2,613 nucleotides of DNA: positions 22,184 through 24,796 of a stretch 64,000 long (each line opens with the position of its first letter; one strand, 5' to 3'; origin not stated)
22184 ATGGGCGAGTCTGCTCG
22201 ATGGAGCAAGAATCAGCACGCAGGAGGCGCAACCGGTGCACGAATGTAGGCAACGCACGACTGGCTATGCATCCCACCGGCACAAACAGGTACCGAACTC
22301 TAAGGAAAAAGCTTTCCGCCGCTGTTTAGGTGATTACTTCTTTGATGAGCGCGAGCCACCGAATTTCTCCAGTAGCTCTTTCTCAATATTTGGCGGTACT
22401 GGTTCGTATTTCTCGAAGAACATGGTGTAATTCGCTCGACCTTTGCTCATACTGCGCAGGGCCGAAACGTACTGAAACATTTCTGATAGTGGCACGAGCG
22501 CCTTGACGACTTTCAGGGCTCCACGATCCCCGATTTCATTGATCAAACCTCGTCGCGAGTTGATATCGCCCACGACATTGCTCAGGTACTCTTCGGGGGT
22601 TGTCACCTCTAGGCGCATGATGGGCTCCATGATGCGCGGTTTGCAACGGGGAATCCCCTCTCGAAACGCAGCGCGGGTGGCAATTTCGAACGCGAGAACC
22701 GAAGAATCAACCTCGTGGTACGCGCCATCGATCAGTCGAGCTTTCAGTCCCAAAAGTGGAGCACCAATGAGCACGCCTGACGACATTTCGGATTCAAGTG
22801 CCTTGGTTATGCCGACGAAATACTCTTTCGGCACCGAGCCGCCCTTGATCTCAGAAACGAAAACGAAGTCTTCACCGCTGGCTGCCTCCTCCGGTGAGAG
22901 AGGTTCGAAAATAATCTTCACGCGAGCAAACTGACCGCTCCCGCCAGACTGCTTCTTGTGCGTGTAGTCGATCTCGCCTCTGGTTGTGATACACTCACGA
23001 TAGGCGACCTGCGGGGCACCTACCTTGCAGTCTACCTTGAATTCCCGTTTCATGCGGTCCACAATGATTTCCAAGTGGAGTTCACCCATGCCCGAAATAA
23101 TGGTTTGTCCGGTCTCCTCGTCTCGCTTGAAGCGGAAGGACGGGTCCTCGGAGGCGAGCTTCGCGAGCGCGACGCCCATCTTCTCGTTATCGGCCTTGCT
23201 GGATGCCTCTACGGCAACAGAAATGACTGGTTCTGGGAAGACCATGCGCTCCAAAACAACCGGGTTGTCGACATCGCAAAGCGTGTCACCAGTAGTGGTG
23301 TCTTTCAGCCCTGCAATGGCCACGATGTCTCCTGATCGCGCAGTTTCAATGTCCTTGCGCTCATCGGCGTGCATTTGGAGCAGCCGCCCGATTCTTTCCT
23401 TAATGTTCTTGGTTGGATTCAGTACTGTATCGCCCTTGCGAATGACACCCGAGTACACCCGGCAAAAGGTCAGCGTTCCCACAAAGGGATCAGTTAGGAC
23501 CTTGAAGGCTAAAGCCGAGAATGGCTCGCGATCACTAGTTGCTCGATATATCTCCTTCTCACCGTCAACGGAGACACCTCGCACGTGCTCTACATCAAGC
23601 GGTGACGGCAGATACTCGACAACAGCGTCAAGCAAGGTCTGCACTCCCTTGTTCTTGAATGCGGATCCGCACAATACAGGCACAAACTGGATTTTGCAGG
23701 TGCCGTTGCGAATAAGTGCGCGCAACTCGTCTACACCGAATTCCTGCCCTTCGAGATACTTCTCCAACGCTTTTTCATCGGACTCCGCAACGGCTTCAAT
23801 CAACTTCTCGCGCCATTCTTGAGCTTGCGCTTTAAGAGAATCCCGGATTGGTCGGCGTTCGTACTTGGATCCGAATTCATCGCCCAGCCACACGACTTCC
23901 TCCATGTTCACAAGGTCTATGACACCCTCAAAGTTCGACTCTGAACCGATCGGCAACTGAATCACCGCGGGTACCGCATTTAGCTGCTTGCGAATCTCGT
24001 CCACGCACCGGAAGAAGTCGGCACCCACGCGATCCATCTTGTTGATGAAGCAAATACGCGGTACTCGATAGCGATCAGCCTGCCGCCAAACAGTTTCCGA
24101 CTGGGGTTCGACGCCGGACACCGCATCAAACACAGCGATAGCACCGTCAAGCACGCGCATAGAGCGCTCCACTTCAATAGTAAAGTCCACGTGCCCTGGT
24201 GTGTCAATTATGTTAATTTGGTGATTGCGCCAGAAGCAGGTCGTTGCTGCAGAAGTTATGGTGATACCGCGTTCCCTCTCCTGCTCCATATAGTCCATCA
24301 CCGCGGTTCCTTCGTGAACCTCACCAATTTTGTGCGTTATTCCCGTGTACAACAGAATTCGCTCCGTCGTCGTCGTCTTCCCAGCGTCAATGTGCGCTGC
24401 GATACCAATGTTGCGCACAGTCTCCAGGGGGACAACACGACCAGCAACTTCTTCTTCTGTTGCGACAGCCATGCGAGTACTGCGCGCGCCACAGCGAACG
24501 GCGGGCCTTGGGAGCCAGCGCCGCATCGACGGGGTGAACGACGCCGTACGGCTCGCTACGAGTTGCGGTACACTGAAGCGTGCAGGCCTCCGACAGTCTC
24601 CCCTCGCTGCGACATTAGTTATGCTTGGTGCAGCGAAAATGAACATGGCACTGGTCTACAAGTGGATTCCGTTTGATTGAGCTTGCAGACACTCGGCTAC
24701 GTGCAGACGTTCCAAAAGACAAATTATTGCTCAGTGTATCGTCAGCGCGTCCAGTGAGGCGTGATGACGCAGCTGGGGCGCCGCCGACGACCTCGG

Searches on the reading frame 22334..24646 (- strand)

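Call 31: search_protein_families(library=pfam, proteins=[window:22334-24646:-], max_evalue=0.001)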
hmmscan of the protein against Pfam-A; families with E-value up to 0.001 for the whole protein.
window:22334-24646:- (770 aa): 7 families
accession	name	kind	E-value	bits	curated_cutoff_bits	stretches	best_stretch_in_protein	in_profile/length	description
PF00009.33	GTP_EFTU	-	6.9e-70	234.9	26.5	1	76-348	2-188/188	Elongation factor Tu GTP binding domain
PF03764.24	EFG_IV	-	7.5e-38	129.5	24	1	545-668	1-120/121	Elongation factor G, domain IV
PF14492.12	EFG_III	-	5.8e-34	116.4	27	1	470-543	1-74/75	Elongation Factor G, domain III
PF00679.30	EFG_C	-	1e-26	93.2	27.9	1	671-757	1-88/89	Elongation factor G C-terminus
PF03144.31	GTP_EFTU_D2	-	2e-20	73.4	30.3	1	390-457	1-73/73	Elongation factor Tu domain 2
PF22042.2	EF-G_D2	-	1.9e-18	66.8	27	1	375-458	1-83/84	Elongation factor G domain 2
PF16658.11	RF3_C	-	6.2e-07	29.7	40.1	1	479-556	15-92/132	Class II release factor RF3, C-terminal domain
